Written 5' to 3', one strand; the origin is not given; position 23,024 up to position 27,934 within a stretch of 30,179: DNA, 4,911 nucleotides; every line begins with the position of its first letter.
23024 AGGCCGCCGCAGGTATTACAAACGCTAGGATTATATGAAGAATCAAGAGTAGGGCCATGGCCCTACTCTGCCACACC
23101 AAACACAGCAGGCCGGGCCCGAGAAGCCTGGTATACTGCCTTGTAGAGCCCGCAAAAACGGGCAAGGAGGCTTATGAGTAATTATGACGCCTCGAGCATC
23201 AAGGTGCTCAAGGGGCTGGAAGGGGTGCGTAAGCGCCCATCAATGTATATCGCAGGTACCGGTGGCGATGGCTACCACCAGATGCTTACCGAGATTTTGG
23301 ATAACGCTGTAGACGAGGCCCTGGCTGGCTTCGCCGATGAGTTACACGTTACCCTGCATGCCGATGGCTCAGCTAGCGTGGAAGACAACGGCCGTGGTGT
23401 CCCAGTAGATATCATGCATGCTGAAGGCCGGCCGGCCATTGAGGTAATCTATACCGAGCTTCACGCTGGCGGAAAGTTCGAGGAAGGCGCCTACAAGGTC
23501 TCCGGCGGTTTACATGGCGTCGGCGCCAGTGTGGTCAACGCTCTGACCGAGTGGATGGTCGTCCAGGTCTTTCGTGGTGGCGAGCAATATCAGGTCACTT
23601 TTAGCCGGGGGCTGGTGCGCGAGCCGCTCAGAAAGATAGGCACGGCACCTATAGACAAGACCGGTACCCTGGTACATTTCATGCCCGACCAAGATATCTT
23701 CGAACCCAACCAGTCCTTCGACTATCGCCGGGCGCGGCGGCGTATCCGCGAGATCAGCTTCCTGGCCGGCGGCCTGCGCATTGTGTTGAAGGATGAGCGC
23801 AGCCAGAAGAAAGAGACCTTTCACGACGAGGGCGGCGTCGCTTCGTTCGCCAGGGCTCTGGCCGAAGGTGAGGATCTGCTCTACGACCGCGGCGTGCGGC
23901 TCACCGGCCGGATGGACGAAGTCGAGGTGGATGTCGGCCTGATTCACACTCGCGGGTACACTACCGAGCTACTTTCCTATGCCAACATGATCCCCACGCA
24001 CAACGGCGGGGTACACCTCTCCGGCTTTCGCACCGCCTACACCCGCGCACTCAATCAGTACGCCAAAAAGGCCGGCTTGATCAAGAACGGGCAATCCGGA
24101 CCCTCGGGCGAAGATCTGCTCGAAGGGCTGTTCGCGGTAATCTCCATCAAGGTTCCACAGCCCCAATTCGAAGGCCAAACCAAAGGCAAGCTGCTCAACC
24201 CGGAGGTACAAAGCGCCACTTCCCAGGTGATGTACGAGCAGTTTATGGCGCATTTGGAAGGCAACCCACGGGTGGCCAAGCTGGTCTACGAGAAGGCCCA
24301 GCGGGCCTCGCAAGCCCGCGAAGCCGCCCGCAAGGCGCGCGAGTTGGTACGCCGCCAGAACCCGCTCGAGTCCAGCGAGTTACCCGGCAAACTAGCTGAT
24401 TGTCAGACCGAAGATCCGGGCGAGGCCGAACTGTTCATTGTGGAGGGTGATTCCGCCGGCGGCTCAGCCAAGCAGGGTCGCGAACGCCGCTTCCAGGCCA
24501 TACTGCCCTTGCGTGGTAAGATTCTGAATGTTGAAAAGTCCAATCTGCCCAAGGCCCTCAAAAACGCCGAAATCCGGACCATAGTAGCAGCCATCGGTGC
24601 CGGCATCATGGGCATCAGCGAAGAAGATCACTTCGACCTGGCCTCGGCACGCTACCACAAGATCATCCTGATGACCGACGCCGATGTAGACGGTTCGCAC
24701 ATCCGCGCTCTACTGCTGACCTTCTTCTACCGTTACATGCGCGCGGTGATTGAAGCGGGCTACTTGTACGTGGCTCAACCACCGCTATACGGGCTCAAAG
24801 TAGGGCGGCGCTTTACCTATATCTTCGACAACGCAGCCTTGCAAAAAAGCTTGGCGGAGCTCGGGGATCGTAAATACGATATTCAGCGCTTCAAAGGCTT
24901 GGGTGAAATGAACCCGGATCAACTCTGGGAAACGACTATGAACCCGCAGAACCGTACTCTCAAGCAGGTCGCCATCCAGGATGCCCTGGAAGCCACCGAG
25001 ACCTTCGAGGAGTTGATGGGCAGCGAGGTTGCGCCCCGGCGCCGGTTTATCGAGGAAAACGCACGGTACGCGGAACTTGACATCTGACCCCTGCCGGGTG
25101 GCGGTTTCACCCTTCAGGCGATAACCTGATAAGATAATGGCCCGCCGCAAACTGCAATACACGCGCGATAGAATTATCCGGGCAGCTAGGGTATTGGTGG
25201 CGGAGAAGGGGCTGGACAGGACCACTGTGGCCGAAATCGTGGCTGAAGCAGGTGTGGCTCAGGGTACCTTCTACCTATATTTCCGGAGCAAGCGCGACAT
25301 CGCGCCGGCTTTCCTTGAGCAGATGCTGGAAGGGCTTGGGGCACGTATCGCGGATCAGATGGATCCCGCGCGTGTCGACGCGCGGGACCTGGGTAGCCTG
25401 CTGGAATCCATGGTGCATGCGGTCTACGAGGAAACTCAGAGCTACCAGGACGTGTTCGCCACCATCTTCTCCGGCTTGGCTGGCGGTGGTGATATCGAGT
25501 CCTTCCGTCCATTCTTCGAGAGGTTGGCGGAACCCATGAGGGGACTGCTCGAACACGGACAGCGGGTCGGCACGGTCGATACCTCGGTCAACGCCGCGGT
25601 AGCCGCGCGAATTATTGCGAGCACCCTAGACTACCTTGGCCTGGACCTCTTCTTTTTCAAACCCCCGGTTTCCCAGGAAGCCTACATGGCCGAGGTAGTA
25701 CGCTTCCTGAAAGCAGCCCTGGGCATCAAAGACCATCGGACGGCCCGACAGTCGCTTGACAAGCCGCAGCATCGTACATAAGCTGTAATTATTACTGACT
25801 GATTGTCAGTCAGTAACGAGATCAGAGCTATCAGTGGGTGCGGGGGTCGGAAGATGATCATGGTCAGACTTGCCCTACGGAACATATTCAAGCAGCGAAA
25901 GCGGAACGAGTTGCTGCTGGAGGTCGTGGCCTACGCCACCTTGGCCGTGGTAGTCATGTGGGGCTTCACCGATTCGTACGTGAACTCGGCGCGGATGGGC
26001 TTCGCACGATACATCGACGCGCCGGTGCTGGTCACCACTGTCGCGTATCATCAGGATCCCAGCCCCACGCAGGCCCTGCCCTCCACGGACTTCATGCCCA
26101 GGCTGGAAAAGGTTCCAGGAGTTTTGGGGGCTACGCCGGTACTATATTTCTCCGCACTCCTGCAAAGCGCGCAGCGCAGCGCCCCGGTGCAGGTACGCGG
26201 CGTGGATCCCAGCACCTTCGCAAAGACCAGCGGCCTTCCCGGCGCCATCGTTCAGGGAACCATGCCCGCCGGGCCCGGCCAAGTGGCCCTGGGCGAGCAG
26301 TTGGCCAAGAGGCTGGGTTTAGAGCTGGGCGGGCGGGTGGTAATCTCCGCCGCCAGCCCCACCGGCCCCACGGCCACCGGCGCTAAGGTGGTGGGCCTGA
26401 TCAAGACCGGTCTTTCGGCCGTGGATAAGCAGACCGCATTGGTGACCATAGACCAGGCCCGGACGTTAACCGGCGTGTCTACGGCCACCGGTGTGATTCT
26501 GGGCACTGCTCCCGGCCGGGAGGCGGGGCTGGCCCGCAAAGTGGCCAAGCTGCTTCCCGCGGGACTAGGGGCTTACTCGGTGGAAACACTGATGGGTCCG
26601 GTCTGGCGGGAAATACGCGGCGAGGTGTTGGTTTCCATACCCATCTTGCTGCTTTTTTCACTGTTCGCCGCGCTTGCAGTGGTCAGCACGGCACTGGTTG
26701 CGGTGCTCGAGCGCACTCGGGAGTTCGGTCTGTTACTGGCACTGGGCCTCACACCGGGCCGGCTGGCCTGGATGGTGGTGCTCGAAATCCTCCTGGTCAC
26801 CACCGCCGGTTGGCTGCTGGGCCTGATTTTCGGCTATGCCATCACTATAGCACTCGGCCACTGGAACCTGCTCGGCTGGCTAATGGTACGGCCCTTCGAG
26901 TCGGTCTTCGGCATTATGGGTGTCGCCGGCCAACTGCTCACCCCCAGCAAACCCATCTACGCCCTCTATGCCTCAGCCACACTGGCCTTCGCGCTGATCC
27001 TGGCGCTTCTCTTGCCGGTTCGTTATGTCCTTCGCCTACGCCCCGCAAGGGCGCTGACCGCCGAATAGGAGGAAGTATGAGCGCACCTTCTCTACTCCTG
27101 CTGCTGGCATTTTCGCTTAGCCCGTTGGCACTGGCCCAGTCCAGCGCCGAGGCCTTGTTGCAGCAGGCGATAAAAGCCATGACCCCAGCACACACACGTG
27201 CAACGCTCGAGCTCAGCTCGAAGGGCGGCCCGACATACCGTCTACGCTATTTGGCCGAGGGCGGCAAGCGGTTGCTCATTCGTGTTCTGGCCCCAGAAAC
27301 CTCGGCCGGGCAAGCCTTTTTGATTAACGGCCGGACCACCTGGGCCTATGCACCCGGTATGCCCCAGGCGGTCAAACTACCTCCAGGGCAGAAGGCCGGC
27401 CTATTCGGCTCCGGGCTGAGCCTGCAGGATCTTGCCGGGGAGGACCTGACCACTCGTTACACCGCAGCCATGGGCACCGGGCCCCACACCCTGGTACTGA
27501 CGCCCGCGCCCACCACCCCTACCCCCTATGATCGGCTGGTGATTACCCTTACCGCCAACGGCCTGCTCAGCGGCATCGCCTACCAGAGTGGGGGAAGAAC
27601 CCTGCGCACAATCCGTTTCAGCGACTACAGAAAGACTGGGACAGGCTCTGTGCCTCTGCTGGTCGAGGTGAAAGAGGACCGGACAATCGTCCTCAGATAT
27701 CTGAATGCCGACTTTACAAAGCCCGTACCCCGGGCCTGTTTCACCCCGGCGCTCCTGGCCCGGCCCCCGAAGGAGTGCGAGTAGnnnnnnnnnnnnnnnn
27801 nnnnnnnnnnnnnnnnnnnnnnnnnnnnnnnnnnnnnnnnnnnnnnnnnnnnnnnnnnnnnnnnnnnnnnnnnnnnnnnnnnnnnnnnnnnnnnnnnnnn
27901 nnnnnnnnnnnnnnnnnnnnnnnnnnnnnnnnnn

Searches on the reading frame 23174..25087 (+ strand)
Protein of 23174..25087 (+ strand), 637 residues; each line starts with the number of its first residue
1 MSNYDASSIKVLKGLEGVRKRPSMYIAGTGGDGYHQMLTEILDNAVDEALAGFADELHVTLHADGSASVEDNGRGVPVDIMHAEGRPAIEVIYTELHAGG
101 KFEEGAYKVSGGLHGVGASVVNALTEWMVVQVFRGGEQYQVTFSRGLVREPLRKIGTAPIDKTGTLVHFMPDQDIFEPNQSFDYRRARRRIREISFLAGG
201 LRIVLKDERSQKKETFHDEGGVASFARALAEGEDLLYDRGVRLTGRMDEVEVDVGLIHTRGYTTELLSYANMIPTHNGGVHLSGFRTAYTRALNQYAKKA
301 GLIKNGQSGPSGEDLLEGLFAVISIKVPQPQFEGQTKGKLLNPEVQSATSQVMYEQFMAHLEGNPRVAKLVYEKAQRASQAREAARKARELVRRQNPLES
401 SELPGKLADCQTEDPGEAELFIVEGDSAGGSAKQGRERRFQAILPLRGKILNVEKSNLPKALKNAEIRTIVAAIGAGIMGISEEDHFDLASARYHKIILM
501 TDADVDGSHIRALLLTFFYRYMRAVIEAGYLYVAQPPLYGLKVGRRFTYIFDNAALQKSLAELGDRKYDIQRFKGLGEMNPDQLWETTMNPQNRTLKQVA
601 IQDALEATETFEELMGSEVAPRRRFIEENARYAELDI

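Call 57: search_protein_families(library=pfam, proteins=[window:23174-25087:+], max_evalue=0.00001)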
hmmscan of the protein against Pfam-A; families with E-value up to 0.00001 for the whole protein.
window:23174-25087:+ (637 aa): 4 families
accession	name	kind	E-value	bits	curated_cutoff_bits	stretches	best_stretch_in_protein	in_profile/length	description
PF00204.31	DNA_gyraseB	-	3.6e-50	170.3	27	1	221-390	1-172/173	DNA gyrase B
PF00986.26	DNA_gyraseB_C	-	1.6e-30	105.5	29.8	1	566-627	2-63/63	DNA gyrase B subunit, carboxyl terminus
PF01751.28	Toprim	-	3.4e-19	69.3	23.1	1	419-532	1-92/96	Toprim domain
PF02518.31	HATPase_c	-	6.2e-14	52.8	26.4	1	33-133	5-92/111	Histidine kinase-, DNA gyrase B-, and HSP90-like ATPase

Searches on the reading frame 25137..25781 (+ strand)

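Call 58: search_protein_families(library=pfam, proteins=[window:25137-25781:+], max_evalue=0.00001)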
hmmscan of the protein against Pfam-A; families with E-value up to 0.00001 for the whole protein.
window:25137-25781:+ (214 aa): 2 families
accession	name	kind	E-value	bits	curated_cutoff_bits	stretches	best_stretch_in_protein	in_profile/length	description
PF00440.29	TetR_N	-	1.6e-16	60.2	24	1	13-56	1-44/47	Bacterial regulatory proteins, tetR family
PF17934.6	TetR_C_26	-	1.1e-09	39.1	25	1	89-195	1-109/109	Tetracyclin repressor-like, C-terminal domain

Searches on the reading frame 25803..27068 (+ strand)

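Call 58: search_protein_families(library=pfam, proteins=[window:25803-27068:+], max_evalue=0.00001)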
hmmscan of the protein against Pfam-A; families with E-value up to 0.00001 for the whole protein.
window:25803-27068:+ (421 aa): 2 families
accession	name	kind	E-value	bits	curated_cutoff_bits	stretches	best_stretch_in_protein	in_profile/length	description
PF02687.27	FtsX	-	5.6e-12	46.2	25.5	1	281-412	3-118/120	FtsX-like permease C-terminal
PF12704.14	MacB_PCD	-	1.7e-08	35.5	27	1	45-223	11-180/207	MacB-like periplasmic core domain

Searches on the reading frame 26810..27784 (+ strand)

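Call 58: search_protein_families(library=pfam, proteins=[window:26810-27784:+], max_evalue=0.00001)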
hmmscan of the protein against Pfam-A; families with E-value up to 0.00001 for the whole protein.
window:26810-27784:+ (324 aa): 1 family
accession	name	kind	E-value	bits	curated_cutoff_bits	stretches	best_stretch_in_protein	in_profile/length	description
PF17131.11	LolA_like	-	4.6e-14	52.9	30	1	153-318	3-184/184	Outer membrane lipoprotein-sorting protein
